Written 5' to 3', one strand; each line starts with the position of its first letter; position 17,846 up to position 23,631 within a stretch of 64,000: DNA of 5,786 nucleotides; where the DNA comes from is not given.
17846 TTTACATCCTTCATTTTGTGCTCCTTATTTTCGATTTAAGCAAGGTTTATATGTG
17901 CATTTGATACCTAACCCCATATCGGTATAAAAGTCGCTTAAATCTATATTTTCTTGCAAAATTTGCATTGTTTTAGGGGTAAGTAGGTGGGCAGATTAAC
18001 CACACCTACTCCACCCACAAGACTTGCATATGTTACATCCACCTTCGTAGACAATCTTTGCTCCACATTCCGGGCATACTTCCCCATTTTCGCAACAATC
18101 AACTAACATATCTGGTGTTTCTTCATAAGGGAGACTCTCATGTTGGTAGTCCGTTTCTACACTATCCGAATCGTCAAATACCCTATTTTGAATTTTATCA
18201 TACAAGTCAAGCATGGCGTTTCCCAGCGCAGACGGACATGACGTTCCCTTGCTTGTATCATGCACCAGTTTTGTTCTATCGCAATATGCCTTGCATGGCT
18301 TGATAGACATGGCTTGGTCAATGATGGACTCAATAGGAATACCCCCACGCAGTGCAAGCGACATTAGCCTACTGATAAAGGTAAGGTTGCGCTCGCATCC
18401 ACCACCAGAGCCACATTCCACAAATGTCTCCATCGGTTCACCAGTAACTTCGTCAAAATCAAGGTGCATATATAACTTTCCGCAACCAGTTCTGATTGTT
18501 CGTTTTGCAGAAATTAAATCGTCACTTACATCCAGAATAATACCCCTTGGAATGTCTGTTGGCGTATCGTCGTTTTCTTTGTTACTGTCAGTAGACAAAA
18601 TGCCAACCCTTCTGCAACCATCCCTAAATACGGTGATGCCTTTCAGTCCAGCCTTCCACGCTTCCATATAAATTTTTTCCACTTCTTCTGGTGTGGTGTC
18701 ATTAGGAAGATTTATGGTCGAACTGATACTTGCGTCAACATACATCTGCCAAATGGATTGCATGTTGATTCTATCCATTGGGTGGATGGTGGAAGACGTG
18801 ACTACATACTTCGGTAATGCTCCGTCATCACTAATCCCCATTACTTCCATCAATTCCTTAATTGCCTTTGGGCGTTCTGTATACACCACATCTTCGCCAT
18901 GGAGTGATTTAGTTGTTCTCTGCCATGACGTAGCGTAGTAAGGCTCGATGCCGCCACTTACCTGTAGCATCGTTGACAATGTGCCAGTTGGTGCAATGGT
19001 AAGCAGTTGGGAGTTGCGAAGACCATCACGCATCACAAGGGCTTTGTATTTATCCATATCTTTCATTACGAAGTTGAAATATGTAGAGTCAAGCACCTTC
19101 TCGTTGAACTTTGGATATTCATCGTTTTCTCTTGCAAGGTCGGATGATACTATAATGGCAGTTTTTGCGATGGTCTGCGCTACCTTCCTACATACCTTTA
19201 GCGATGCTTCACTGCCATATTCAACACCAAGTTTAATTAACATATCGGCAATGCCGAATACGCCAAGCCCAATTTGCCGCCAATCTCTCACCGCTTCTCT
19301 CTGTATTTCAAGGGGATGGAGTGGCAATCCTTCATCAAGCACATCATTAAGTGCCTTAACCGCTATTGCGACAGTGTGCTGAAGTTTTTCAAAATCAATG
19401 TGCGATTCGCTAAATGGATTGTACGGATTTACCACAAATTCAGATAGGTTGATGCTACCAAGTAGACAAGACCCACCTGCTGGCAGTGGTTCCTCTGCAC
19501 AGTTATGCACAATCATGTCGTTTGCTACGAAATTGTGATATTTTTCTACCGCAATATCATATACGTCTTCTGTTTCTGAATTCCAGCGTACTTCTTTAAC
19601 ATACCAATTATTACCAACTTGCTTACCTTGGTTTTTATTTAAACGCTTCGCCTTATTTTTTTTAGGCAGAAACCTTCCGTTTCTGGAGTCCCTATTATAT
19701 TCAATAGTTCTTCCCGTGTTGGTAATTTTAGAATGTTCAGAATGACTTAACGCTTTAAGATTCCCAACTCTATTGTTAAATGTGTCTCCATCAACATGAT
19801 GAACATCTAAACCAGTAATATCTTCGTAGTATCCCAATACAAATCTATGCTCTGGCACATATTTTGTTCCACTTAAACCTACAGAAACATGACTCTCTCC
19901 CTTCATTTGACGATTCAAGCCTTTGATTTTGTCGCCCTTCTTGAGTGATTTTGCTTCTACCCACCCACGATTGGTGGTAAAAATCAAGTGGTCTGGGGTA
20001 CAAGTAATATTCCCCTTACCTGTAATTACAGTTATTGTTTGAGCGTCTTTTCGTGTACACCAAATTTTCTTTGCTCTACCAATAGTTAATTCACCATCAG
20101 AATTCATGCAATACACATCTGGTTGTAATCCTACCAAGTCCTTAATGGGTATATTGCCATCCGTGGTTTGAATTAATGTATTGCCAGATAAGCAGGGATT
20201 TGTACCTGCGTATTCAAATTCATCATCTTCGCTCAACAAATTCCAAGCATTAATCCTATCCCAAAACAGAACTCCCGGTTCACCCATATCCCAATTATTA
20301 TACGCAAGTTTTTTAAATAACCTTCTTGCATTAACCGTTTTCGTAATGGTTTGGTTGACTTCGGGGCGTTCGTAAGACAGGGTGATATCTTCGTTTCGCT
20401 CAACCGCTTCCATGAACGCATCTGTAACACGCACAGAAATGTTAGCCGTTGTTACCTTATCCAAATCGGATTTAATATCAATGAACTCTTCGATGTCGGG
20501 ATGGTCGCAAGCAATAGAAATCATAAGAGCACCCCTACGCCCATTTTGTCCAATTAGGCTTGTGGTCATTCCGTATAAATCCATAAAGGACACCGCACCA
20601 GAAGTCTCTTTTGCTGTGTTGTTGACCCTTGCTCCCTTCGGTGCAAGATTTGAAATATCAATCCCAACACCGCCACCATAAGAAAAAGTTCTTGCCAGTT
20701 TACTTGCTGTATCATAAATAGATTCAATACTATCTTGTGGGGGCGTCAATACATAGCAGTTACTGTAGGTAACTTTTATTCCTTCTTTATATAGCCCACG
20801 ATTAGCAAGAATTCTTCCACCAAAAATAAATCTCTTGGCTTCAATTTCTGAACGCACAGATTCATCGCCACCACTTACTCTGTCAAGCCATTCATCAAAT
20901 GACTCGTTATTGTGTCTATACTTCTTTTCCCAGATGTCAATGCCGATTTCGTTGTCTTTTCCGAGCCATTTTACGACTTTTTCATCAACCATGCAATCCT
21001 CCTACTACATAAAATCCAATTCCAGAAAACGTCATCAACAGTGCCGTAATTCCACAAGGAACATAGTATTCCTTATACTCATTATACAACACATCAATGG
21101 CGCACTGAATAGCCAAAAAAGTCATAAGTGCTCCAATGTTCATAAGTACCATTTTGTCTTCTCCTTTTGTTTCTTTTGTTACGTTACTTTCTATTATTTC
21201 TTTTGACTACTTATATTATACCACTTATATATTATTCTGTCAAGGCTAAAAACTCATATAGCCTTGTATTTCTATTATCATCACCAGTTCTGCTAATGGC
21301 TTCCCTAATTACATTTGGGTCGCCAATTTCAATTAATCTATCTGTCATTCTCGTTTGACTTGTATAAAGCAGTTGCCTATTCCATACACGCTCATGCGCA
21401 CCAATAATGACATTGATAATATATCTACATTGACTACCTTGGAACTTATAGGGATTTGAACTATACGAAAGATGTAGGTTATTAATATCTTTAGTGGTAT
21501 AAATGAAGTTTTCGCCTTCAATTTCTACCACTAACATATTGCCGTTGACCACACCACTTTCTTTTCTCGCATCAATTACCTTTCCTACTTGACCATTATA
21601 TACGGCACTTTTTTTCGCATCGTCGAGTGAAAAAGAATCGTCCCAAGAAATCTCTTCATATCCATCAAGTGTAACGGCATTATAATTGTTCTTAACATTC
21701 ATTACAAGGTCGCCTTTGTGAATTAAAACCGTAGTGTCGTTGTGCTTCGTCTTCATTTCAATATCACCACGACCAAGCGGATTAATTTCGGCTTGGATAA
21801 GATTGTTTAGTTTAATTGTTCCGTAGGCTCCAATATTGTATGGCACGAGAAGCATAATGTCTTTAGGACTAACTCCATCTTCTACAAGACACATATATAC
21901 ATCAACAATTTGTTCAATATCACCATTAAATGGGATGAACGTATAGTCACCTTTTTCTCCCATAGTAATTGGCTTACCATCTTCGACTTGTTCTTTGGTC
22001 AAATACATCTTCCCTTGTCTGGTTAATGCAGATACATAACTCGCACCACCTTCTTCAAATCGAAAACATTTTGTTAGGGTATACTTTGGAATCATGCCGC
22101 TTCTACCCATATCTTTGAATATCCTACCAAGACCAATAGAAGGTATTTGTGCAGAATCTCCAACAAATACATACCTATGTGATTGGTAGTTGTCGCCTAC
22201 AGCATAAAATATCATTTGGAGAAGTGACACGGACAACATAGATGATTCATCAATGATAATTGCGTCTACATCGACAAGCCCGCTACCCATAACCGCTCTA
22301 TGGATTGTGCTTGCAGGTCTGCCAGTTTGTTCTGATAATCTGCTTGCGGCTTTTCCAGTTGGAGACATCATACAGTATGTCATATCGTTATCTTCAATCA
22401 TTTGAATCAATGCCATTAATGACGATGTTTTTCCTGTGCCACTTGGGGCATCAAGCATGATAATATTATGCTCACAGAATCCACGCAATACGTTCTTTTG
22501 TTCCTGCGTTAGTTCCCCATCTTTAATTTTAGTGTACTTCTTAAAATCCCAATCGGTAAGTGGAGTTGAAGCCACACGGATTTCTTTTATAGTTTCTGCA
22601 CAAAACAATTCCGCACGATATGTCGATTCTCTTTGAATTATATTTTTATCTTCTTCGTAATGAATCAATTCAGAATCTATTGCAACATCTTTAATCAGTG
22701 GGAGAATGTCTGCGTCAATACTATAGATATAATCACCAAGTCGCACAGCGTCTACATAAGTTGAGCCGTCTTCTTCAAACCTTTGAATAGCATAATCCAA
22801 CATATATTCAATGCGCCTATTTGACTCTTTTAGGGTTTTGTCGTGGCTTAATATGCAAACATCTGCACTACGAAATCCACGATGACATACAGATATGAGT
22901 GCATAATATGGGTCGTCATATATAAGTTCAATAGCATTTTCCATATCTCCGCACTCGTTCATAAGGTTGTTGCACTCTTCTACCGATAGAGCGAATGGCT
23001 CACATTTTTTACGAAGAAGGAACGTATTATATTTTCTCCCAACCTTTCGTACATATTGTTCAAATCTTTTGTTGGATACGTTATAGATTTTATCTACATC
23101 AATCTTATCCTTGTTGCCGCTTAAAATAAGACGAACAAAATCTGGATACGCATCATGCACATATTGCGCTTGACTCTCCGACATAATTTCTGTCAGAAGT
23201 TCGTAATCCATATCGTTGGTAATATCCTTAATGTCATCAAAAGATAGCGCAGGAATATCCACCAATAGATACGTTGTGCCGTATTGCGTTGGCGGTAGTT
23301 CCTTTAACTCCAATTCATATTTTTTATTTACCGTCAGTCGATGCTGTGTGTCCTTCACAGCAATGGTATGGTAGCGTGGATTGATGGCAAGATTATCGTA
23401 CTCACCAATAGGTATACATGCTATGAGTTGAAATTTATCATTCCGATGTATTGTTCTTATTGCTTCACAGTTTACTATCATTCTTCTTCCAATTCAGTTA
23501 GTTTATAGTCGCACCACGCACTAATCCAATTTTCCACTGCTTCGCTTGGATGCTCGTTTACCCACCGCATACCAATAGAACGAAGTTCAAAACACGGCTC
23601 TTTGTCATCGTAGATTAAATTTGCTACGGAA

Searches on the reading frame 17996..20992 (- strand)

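Call 15: search_protein_families(library=pfam, max_evalue=0.0001, proteins=[window:17996-20992:-])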
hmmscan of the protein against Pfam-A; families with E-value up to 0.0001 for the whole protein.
window:17996-20992:- (998 aa): 4 families
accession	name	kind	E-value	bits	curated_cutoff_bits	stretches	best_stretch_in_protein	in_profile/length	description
PF02867.20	Ribonuc_red_lgC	-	3.6e-104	349.7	23.9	1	77-788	1-522/523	Ribonucleotide reductase, barrel domain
PF14890.11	Intein_splicing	-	2.2e-19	70.2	35.8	1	282-497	11-155/155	Intein splicing domain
PF12637.14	TSCPD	-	3.7e-15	56.4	22.8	1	831-927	5-84/88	TSCPD domain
PF13392.12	HNH_3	-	5.3e-06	26.4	24.8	1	393-421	17-45/46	HNH endonuclease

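Call 16: search_protein_families(library=phrogs, max_evalue=0.0001, proteins=[window:17996-20992:-])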
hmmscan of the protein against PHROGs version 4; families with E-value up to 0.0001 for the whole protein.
window:17996-20992:- (998 aa): 10 families
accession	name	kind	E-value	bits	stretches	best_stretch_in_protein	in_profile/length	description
phrog_84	-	DNA, RNA and nucleotide metabolism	1.6e-124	418.1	1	52-997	255-973/975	ribonucleoside-diphosphate reductase large subunit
phrog_3844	-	moron, auxiliary metabolic gene and host takeover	9.6e-28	98.3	1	504-784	157-425/451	NrdA-like aerobic NDP reductase large subunit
phrog_367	-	DNA, RNA and nucleotide metabolism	1.6e-27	97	1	133-791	262-651/701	ribonucleotide reductase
phrog_3987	-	DNA, RNA and nucleotide metabolism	2.3e-22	80.3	1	76-205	219-352/467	ribonucleotide reductase large subunit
phrog_23565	-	DNA, RNA and nucleotide metabolism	1.3e-11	45.9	1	839-998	44-199/199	ribonucleotide reductase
phrog_6132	-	DNA, RNA and nucleotide metabolism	1.3e-09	38.8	1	76-169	215-306/530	ribonucleotide reductase large subunit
phrog_12229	-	DNA, RNA and nucleotide metabolism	5.8e-08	32.6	1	61-175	65-173/577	ribonucleotide reductase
phrog_7545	-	DNA, RNA and nucleotide metabolism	9.7e-07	30.1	1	373-423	78-132/160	HNH endonuclease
phrog_15471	-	DNA, RNA and nucleotide metabolism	3.8e-06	27.9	1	376-456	29-94/183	HNH endonuclease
phrog_28563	-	unknown function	4.2e-06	28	1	444-499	18-72/98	-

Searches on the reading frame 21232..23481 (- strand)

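Call 15: search_protein_families(library=pfam, max_evalue=0.0001, proteins=[window:21232-23481:-])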
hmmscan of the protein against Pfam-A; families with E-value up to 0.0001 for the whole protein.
window:21232-23481:- (749 aa): 5 families
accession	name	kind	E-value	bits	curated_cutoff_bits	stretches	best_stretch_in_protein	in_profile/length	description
PF13604.12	AAA_30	-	5.6e-30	105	27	1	324-495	2-176/191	AAA domain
PF13245.12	AAA_19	-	5.8e-23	82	25.1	1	328-450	1-133/134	AAA domain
PF18335.7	SH3_13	-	1e-06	28.9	41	1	558-643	1-59/65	ATP-dependent RecD-like DNA helicase SH3 domain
PF14490.11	HHH_RecD2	-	4.7e-06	26.9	27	1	163-242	15-92/92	ATP-dependent RecD2 DNA helicase HHH domain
PF13086.12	AAA_11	-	5.5e-05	23.5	27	0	324-363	2-42/257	AAA domain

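Call 16: search_protein_families(library=phrogs, max_evalue=0.0001, proteins=[window:21232-23481:-])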
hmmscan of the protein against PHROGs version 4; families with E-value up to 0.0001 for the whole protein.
window:21232-23481:- (749 aa): 4 families
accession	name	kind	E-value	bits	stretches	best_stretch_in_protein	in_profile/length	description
phrog_4412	-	DNA, RNA and nucleotide metabolism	6e-119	399.5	1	20-747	28-740/743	exonuclease V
phrog_325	-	DNA, RNA and nucleotide metabolism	1.1e-36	127.5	1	268-731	413-878/986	Dda-like helicase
phrog_170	-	other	4.3e-07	30.6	0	300-364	57-117/323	PhoH-like phosphate starvation-inducible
phrog_1967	-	DNA, RNA and nucleotide metabolism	9.1e-06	25.5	0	305-364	134-192/776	DNA helicase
